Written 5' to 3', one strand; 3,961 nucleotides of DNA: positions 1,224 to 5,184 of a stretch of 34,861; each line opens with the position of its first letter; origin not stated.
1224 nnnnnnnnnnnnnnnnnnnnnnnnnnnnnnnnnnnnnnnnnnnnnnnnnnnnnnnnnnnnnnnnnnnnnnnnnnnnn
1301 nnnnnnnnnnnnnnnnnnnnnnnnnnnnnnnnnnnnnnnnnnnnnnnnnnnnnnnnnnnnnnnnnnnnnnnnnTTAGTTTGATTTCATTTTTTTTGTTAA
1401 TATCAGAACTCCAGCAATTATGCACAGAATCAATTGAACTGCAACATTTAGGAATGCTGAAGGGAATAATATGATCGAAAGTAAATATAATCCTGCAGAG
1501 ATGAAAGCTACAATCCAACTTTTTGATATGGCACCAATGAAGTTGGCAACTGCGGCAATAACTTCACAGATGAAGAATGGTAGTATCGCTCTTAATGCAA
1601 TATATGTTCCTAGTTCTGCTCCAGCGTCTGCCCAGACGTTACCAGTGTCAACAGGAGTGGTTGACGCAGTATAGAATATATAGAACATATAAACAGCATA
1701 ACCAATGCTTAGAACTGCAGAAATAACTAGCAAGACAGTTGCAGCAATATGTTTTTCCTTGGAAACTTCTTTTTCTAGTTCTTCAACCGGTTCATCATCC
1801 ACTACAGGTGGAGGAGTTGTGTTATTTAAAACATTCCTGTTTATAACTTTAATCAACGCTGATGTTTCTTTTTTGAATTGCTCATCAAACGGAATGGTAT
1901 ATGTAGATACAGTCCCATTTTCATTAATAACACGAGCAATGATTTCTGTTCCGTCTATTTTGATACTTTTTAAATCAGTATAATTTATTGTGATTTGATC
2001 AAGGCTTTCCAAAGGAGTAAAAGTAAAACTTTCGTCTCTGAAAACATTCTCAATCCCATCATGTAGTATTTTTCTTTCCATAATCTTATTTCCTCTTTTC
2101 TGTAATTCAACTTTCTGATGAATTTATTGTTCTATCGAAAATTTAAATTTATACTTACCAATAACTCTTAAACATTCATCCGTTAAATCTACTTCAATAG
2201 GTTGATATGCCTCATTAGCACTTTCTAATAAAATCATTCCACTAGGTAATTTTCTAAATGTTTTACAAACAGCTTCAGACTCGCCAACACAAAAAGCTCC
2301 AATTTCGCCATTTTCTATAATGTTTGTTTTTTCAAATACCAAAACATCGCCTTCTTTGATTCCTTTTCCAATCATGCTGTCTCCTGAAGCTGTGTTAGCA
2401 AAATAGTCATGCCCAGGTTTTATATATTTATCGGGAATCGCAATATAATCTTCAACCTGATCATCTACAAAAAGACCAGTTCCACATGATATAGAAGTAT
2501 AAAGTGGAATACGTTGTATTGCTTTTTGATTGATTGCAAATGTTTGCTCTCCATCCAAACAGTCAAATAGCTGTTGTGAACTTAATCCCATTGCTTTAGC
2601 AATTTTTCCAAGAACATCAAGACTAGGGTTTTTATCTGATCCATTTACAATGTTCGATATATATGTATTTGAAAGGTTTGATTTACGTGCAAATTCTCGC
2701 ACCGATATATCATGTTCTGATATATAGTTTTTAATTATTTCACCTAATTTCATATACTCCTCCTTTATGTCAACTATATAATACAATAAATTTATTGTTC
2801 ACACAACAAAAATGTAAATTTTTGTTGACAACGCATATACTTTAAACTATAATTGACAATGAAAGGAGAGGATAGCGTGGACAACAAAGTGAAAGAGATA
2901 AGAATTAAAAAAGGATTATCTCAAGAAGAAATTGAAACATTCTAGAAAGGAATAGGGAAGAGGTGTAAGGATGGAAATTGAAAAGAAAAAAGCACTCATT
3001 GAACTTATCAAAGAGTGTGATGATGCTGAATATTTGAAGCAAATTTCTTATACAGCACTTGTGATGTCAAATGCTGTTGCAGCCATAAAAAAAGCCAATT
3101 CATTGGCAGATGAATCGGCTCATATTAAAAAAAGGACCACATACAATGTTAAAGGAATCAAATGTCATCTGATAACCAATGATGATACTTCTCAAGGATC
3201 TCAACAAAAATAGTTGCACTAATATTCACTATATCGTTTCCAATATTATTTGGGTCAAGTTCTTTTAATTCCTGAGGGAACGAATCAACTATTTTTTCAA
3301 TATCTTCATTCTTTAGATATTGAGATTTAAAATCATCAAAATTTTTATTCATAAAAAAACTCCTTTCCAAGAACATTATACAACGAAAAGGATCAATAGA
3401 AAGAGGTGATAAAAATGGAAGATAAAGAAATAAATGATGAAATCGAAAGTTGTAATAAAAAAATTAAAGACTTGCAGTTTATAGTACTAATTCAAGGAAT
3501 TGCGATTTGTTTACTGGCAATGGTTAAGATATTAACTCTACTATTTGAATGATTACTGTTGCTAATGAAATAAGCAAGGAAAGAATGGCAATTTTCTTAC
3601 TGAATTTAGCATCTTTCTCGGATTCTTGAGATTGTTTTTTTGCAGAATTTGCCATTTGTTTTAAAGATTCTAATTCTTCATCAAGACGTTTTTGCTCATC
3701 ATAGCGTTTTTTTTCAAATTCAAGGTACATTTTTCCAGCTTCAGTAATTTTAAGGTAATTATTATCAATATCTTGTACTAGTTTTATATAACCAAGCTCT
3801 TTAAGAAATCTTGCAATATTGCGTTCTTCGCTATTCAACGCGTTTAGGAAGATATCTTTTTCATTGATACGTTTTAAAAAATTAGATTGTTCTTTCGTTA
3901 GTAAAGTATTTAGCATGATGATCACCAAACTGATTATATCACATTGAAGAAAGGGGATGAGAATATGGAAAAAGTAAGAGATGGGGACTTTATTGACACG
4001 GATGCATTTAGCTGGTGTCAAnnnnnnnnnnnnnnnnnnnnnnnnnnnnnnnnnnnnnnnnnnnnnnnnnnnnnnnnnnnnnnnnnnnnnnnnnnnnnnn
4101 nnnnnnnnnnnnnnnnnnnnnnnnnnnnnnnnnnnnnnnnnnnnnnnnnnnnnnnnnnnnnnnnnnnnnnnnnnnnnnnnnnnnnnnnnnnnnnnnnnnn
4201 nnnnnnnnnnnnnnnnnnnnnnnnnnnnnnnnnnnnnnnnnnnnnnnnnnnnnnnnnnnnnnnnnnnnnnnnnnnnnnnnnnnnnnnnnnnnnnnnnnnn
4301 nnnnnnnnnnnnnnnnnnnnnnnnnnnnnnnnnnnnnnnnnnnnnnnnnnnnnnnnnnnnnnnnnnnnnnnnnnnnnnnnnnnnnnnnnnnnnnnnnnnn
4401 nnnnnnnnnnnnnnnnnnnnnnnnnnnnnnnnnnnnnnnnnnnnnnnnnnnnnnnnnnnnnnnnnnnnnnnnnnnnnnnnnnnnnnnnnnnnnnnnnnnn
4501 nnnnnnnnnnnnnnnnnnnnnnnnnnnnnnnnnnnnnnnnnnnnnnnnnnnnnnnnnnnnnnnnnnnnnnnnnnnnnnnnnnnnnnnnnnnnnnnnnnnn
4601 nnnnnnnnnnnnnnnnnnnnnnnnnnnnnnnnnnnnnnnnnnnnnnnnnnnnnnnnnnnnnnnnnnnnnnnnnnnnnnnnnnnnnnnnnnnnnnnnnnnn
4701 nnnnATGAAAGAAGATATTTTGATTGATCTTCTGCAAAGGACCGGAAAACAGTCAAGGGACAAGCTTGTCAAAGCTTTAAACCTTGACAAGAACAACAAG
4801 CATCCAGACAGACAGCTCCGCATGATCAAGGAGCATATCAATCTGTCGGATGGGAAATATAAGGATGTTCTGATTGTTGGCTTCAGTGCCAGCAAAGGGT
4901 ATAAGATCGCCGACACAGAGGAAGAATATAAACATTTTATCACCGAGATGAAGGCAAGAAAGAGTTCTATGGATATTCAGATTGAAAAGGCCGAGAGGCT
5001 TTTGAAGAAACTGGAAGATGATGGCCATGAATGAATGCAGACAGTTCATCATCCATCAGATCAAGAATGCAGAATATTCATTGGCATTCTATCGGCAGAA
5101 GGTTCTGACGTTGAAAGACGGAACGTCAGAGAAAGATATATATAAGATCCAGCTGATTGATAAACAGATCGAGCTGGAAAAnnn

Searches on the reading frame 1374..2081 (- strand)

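Call 11: search_protein_families(library=pfam, proteins=[window:1374-2081:-], max_evalue=0.01)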
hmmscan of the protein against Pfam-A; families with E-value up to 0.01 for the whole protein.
window:1374-2081:- (235 aa): 1 family
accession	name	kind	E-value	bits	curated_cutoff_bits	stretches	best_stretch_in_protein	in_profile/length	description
PF03699.18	UPF0182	-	0.006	15.2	27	1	107-216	190-291/770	Uncharacterised protein family (UPF0182)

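Call 12: search_protein_families(library=phrogs, proteins=[window:1374-2081:-], max_evalue=0.001)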
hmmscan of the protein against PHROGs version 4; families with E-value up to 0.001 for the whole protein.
window:1374-2081:- (235 aa): 0 families

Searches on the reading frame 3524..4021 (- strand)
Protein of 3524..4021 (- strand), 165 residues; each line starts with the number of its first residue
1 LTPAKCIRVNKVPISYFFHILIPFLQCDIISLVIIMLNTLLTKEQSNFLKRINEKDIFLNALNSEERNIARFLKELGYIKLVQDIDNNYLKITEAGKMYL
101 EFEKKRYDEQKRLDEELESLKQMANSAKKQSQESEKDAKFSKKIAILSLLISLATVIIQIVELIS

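Call 11: search_protein_families(library=pfam, proteins=[window:3524-4021:-], max_evalue=0.01)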
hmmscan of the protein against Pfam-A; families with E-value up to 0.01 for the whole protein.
window:3524-4021:- (165 aa): 3 families
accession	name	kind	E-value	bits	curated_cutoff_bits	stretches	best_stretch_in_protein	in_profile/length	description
PF06114.19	Peptidase_M78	-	0.0055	16.9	22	0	50-95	24-63/123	IrrE N-terminal-like domain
PF22665.2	DUF6293_C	-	0.0075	17.1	27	1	54-102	56-100/101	DUF6293 C-terminal winged helix domain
PF07666.16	MpPF26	-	0.0095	16.4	37.2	0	123-161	32-73/75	M penetrans paralogue family 26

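Call 12: search_protein_families(library=phrogs, proteins=[window:3524-4021:-], max_evalue=0.001)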
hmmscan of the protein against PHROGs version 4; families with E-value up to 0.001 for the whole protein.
window:3524-4021:- (165 aa): 0 families

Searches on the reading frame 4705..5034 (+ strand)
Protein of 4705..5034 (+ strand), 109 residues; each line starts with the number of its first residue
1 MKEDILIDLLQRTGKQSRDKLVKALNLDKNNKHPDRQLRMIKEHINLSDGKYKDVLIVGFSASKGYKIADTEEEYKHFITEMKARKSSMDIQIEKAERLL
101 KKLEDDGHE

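Call 11: search_protein_families(library=pfam, proteins=[window:4705-5034:+], max_evalue=0.01)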
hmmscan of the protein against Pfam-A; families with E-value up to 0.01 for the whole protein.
window:4705-5034:+ (109 aa): 1 family
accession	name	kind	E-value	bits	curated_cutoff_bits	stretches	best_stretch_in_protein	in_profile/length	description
PF20529.3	DUF6744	-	0.0037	16.7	27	1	21-103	202-280/314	Family of unknown function (DUF6744)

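Call 12: search_protein_families(library=phrogs, proteins=[window:4705-5034:+], max_evalue=0.001)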
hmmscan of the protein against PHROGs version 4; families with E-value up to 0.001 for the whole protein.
window:4705-5034:+ (109 aa): 1 family
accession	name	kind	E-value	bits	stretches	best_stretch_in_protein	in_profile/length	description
phrog_2113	-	unknown function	7.6e-07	30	1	13-99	19-102/113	-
